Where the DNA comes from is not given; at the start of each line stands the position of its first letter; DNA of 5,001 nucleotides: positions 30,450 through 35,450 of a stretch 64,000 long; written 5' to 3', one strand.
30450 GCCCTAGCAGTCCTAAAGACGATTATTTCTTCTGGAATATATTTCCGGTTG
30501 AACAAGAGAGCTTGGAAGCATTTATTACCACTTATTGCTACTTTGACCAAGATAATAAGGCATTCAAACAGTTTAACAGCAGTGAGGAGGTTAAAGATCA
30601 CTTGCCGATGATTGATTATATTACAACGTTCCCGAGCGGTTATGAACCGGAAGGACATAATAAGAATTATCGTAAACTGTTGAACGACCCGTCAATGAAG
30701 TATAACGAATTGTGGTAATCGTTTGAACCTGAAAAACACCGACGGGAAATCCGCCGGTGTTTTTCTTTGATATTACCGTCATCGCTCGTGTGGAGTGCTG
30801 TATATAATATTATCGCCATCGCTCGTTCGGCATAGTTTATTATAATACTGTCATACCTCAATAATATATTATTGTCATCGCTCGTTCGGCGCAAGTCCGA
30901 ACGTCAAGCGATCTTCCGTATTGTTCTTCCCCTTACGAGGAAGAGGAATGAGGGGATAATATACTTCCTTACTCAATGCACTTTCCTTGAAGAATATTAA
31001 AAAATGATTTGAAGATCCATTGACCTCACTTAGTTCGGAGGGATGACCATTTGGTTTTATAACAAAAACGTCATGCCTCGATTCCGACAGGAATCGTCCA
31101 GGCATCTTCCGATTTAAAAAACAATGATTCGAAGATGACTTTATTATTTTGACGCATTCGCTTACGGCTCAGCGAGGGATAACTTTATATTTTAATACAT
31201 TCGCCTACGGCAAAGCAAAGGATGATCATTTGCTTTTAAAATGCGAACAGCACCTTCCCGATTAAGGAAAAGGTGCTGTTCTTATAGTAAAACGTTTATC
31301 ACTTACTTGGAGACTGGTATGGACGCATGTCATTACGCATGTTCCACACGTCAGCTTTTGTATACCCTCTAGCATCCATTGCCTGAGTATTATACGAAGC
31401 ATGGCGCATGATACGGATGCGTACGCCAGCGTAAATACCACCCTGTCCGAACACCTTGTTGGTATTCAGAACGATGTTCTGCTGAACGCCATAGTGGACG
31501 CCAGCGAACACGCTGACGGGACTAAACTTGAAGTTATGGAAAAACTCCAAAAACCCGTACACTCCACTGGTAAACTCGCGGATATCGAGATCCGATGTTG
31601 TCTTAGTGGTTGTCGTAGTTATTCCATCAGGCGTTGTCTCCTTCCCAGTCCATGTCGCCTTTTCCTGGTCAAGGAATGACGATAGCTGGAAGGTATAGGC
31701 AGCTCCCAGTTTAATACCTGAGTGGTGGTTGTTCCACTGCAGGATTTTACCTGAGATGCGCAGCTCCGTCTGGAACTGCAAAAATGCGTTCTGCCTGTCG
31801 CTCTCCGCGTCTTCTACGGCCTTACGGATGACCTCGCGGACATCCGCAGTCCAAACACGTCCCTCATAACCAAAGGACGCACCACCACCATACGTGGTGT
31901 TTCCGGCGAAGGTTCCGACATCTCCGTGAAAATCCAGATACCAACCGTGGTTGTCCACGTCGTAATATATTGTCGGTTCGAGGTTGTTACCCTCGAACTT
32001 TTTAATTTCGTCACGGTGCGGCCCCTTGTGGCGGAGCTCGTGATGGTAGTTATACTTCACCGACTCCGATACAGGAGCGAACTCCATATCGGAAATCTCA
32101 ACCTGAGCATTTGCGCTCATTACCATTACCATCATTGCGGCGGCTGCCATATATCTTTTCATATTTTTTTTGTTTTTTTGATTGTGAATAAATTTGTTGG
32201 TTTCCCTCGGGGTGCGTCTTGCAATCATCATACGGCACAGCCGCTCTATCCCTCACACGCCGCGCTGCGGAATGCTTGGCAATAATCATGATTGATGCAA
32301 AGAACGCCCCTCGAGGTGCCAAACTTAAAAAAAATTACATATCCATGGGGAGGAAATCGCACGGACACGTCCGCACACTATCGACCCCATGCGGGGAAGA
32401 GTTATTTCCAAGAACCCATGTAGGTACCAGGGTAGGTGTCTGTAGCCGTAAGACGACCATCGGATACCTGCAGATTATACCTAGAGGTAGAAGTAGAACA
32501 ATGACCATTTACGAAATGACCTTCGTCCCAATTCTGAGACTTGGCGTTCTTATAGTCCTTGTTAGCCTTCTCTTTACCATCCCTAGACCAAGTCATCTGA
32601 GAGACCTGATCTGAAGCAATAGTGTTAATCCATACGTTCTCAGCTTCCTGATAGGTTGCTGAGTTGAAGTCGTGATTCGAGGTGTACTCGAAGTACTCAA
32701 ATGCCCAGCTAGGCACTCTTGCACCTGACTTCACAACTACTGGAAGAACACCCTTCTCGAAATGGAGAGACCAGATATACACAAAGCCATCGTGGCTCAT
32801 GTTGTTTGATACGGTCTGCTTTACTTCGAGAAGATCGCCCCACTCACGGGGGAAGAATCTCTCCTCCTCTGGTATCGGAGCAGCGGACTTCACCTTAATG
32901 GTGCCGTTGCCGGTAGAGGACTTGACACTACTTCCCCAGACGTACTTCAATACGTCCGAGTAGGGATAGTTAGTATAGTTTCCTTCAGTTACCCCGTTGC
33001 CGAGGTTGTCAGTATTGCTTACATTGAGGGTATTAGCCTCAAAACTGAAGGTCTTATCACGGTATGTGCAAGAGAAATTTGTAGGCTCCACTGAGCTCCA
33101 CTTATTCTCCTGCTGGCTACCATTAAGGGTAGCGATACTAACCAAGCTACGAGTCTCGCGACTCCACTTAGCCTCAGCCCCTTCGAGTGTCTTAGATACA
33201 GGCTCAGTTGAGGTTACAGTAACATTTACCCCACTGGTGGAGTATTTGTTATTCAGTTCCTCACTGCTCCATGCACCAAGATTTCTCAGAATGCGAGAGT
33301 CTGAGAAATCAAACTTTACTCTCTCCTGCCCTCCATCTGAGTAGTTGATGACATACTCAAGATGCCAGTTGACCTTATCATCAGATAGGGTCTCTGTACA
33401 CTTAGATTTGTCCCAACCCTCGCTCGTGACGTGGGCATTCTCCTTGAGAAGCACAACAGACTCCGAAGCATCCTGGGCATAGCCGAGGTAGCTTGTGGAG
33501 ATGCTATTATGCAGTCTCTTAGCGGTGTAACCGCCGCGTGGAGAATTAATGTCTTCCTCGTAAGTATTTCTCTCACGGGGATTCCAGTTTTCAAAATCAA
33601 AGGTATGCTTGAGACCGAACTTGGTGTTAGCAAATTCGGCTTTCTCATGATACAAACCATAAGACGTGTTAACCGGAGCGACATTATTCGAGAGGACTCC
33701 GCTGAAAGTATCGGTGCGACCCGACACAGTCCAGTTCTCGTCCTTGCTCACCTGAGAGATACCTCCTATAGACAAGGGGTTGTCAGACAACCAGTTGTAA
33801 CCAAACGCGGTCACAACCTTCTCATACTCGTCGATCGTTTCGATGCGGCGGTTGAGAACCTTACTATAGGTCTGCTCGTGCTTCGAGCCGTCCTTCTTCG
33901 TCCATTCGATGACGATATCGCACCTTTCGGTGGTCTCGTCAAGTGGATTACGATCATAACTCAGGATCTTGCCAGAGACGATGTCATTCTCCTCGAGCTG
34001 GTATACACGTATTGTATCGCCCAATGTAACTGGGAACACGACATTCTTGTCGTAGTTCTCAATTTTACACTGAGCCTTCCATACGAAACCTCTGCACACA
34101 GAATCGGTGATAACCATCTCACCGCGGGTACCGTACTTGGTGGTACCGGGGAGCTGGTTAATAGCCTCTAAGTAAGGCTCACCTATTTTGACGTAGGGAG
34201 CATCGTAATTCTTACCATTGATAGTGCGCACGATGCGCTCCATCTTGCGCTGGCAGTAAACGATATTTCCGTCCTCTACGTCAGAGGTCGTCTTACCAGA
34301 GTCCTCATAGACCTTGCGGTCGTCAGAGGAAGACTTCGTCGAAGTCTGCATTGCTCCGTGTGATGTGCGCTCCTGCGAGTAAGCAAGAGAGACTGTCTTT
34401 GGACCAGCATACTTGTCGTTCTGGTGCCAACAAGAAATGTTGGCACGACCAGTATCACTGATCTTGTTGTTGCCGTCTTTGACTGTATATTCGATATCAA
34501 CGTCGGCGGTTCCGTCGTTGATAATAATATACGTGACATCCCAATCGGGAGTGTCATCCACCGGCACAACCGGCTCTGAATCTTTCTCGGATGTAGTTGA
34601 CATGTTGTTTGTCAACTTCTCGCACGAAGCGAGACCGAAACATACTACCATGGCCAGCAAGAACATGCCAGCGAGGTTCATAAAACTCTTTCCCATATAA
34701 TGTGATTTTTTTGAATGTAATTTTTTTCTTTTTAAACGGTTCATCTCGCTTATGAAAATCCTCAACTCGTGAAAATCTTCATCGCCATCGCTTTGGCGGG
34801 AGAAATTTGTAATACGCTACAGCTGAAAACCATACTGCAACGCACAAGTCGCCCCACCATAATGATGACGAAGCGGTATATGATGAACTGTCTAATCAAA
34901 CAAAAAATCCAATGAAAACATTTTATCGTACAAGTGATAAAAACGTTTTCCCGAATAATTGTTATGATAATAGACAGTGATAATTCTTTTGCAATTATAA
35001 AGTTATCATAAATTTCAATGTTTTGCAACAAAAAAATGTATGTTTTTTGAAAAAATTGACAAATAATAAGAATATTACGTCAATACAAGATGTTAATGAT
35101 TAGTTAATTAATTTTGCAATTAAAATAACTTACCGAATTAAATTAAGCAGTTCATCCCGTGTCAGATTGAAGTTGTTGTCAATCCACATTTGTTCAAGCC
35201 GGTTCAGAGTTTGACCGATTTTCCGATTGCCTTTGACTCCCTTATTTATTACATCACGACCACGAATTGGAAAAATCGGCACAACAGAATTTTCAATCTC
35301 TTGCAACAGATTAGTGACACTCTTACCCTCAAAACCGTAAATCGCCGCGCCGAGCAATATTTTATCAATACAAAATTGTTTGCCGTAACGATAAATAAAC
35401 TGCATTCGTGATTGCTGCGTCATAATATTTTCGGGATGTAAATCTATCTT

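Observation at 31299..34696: Compositionally deviant two-gene island: modular surface lipoprotein plus putative beta-barrel, paralogous to the distant giant lipoprotein locus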

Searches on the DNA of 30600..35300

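Call 59: search_rna_families(source=window, start=30600, end=35300, threshold=evalue, max_evalue=1)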
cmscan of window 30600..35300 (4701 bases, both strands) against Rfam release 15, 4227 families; matches with E-value up to 1: 2.
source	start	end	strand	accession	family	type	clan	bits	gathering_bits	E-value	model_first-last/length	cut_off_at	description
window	30677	30766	+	RF02432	SpF25_sRNA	Gene; sRNA;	-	26.1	48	0.39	1-102/102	no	Streptococcus sRNA SpF25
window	32079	32204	-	RF01477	rli43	Gene; sRNA;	-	17.4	100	0.59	62-191/255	no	Listeria sRNA rli43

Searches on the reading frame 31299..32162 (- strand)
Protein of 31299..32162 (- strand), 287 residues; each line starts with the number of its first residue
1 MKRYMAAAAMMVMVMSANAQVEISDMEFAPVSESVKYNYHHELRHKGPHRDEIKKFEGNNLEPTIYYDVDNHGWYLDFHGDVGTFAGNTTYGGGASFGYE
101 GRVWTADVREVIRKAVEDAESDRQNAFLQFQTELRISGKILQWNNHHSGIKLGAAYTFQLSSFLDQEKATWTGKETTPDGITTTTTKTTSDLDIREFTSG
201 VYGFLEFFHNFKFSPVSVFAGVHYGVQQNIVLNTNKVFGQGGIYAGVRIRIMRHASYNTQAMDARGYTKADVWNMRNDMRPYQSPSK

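Call 6: search_protein_families(library=pfam, proteins=[window:31299-32162:-], max_evalue=0.1)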
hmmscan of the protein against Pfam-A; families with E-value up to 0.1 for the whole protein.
window:31299-32162:- (287 aa): 0 families

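Call 7: search_protein_families(library=ncbifam, proteins=[window:31299-32162:-], max_evalue=0.1)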
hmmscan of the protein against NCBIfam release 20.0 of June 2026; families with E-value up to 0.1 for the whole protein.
window:31299-32162:- (287 aa): 0 families

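Call 13: find_homologous_proteins(query=window:31299-32162:-)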
Query window:31299-32162:- (287 aa): 12 proteins with E <= 0.001 among 488 candidates.
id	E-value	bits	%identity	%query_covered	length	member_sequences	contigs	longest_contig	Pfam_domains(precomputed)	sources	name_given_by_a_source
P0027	3.2e-178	609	91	99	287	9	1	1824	-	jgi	jgi:hypothetical protein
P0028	8.4e-83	296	52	95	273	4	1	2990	-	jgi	-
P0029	7.1e-80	286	51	94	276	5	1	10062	-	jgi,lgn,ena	-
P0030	4.5e-74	267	48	93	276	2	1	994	-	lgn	-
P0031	6.7e-74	267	48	94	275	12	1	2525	-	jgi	-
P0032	6.2e-70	254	47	95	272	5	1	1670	-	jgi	jgi:hypothetical protein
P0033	1.5e-69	253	46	99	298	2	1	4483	-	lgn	-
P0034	9.4e-69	250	49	95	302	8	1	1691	-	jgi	-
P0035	1.7e-66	242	47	91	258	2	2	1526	-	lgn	-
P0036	3.6e-64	235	43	99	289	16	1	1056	-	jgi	jgi:hypothetical protein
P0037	5.2e-63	231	41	98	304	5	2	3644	-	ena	-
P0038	1.3e-59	220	50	75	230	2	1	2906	-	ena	-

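Call 24: predict_structure(alignment_id=A1)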
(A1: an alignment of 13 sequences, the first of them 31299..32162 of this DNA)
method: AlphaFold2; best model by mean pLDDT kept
length: 287 residues; sequences in the alignment: 13
mean_pLDDT: 73.2   pTM: 0.65
mean pLDDT of the five models: 73.2, 72.5, 72.4, 70.8, 70.5
residues with pLDDT >= 90: 73; 70-90: 104; 50-70: 56; < 50: 54
segments of 3 or more residues with pLDDT < 50: 1-31, 166-171, 190-193, 231-233, 280-287
pLDDT, mean of each block of 10 residues (from residue 1): 43 37 39 65 65 74 81 91 81 93 92 73 67 94 87 91 54 61 58 64 95 90 83 64 94 83 86 71 37
secondary structure, 60 per line:
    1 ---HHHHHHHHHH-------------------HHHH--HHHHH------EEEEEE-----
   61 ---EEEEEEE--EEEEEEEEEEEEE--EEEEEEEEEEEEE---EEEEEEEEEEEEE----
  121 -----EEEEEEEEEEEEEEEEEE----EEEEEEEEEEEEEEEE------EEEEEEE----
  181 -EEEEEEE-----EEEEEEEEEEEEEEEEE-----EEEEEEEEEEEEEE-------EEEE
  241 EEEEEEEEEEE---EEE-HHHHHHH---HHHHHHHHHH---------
elements in order: H4-13 H33-36 H39-43 E50-55 E64-70 E73-85 E88-100 E104-116 E126-143 E148-163 E170-176 E182-188 E194-210 E216-229 E237-251 E255-257 H259-265 H269-278
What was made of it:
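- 31299..32162 (-): Gene for the 287-aa predicted outer-membrane beta-barrel partner. It has a signal peptide ending ANA|Q, a conserved ~45-aa N-terminal segment, about 8-12 strands with a conserved Thr-rich hairpin, and a C-terminal helical tail. AF2 pLDDT 73, pTM 0.65 (call 24).
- On Slam / T11SS (DUF560): The protein is 287 aa and the model has about 8-12 strands (call 24). There is no TPR hit (calls 6, 24).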

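Call 30: fold_search(model_id=the predicted structure, library=pdb)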
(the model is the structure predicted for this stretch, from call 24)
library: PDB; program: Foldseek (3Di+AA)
matches with E <= 10: 736; with E <= 0.001: 1
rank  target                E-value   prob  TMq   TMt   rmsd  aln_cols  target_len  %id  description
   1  1p4t                  4.5e-04  1.00  0.38  0.64   8.6       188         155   15  Crystal structure of Neisserial surface protein A (NspA) (released 2003-07-22)
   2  2n2l_MODEL_1_A        1.2e-03  1.00  0.36  0.60   8.6       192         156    9  NMR structure of yersinia pestis ail (attachment invasion locus) in decylphosphocholine micelles calculated wi (released 2015-07-22)
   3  2x4m_C                1.8e-03  1.00  0.28  0.27  13.3       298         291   10  Yersinia Pestis Plasminogen Activator Pla (released 2010-07-28)
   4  2x4m_B                3.4e-03  0.98  0.24  0.24  16.0       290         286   10  Yersinia Pestis Plasminogen Activator Pla (released 2010-07-28)
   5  3qrc_B                3.8e-03  1.00  0.28  0.44  11.2       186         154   13  The crystal structure of Ail, the attachment invasion locus protein of Yersinia pestis, in complex with the heparin an (released 2011-11-23)
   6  9fzd_A                4.2e-03  1.00  0.36  0.56   9.9       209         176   11  Structure of OmpA-long in complex with nanobody Nb39 (released 2024-07-17)
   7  9fzc_A                4.4e-03  1.00  0.39  0.61   5.6       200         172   11  Structure of OmpA-short in complex with nanobody Nb01 (released 2024-07-17)
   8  3qrc_A                4.4e-03  1.00  0.28  0.44  11.1       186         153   12  The crystal structure of Ail, the attachment invasion locus protein of Yersinia pestis, in complex with the heparin an (released 2011-11-23)
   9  2x4m_A                5.3e-03  1.00  0.29  0.28  14.4       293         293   10  Yersinia Pestis Plasminogen Activator Pla (released 2010-07-28)
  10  8qxp                  5.9e-03  1.00  0.40  0.61   6.5       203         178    8  Crystal structure of the outer membrane porin OmpW from Klebsiella pneumoniae (released 2024-01-24)
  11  2x56                  6.2e-03  1.00  0.30  0.31  11.7       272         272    9  Yersinia Pestis Plasminogen Activator Pla (Native) (released 2010-07-28)
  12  9a2m_MODEL_1_A        6.5e-03  1.00  0.33  0.28  14.9       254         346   10  Model of E. coli OmpA by in-cell photo-crosslinking MS and deep learning (released 2023-02-24)
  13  1qjp                  7.2e-03  1.00  0.32  0.60  10.2       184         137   11  HIGH RESOLUTION STRUCTURE OF THE OUTER MEMBRANE PROTEIN A (OMPA) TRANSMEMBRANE DOMAIN (released 2000-06-30)
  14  9nh2_A                7.5e-03  1.00  0.41  0.52   8.1       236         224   10  In situ cryo-EM structure of porin III of the Legionella Dot/Icm T4SS machine (released 2025-09-17)
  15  7xw0_B                7.5e-03  1.00  0.30  0.32  17.8       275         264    9  Crystal structure of pOmpT (released 2023-05-31)
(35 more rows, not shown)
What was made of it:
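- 31299..32162 (-): Foldseek PDB top hits are NspA, Ail, Pla/OmpT, OmpA, OmpW and OmpX (call 30).
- On Outer-membrane beta-barrel protein (small OMP class): Foldseek top hits are NspA, Ail, OmpA, OmpW, OmpX and Pla (calls 24, 30).
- Checked: The AF2 model has pLDDT 73 and pTM 0.65 and is all-beta, and the leading Foldseek PDB hits are almost all outer-membrane barrels (calls 24, 30).
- The barrel fold is predicted (calls 24, 30). The barrel is similar in size to OmpW- and OmpG-class channels (call 30).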

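Call 56: search_solved_structures(query=A1, max_evalue=10)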
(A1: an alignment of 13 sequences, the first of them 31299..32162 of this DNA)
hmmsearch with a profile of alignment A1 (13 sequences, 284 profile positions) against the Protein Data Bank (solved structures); distinct sequences matched with E-value up to 10: 0.

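Call 75: find_encoding_contigs(protein=P0029, flank=8000, max_places=4)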
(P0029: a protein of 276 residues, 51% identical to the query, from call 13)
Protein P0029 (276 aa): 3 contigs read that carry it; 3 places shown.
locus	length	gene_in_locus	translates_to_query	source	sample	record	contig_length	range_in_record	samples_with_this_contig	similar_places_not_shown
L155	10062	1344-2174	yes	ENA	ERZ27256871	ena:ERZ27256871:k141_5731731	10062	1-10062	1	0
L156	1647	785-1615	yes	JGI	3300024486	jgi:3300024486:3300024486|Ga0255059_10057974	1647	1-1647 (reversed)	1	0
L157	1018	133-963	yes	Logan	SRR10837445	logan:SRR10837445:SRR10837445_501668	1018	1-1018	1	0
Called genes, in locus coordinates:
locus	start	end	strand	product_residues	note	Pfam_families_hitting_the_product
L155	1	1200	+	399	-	?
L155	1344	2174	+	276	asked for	-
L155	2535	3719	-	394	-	PF00871:Acetate_kinase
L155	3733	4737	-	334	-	PF01515:PTA_PTB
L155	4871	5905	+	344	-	-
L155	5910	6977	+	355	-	PF01594:AI-2E_transport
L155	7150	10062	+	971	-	?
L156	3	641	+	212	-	?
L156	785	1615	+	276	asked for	-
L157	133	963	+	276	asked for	-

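Call 76: find_encoding_contigs(protein=P0033, flank=8000, max_places=4)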
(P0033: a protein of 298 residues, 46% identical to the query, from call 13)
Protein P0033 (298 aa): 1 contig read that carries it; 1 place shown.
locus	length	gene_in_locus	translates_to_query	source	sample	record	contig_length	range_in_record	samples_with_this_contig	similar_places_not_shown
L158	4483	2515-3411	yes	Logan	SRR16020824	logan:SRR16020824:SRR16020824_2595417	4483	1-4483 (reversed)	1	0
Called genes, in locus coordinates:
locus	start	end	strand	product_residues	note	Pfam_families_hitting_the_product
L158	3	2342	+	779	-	?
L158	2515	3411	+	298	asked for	-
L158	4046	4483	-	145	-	?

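Call 101: find_homologous_proteins(query=A6, max_evalue=0.001)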
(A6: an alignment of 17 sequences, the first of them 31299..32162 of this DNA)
Query A6 (17 sequences) (287 aa, profile of the alignment): 48 proteins with E <= 0.001 among 5694 candidates.
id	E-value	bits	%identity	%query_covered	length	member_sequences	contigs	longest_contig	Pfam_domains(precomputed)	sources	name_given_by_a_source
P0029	8.2e-122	424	51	94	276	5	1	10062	-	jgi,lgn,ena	-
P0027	6.4e-121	421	91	99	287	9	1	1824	-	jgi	jgi:hypothetical protein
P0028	1.7e-120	420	52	95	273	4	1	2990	-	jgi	-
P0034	9.0e-117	408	49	95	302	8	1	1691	-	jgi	-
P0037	2.1e-116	406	41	98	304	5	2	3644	-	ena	-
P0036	2.4e-115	403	43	99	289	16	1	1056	-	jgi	jgi:hypothetical protein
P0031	5.9e-115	402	48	94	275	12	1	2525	-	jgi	-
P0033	1.1e-114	401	46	99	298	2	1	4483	-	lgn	-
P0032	1.6e-113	397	47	95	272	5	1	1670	-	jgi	jgi:hypothetical protein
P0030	2.9e-112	393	48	93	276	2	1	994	-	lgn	-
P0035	3.0e-109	383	47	91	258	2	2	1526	-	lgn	-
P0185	1.5e-88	315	-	-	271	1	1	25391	-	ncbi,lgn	-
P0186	2.5e-88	314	21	25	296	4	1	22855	-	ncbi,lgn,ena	-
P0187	4.5e-88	313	21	25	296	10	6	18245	-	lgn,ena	-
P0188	1.6e-87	312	21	25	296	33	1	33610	-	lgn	-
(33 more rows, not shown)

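Call 102: search_protein_families(library=pfam, proteins=[L155:4871-5905:+], max_evalue=0.001)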
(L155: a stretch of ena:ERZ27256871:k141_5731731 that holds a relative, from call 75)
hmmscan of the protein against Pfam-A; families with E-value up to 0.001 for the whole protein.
L155:4871-5905:+ (344 aa): 0 families

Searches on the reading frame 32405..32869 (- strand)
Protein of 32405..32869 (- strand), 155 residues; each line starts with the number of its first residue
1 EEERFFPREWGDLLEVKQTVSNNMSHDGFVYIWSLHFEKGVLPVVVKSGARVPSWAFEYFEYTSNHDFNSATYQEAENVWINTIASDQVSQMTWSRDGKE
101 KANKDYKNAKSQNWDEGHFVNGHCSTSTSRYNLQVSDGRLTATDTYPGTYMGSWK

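Call 37: search_dna_similar(query=window:32405-32869:-, collection=phages, mode=protein, max_evalue=0.001)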
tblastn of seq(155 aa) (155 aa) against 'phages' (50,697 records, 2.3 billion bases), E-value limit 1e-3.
No match.
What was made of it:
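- Tried and rejected: tblastn of the C-terminal domain against GenBank phages found no match (call 37).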
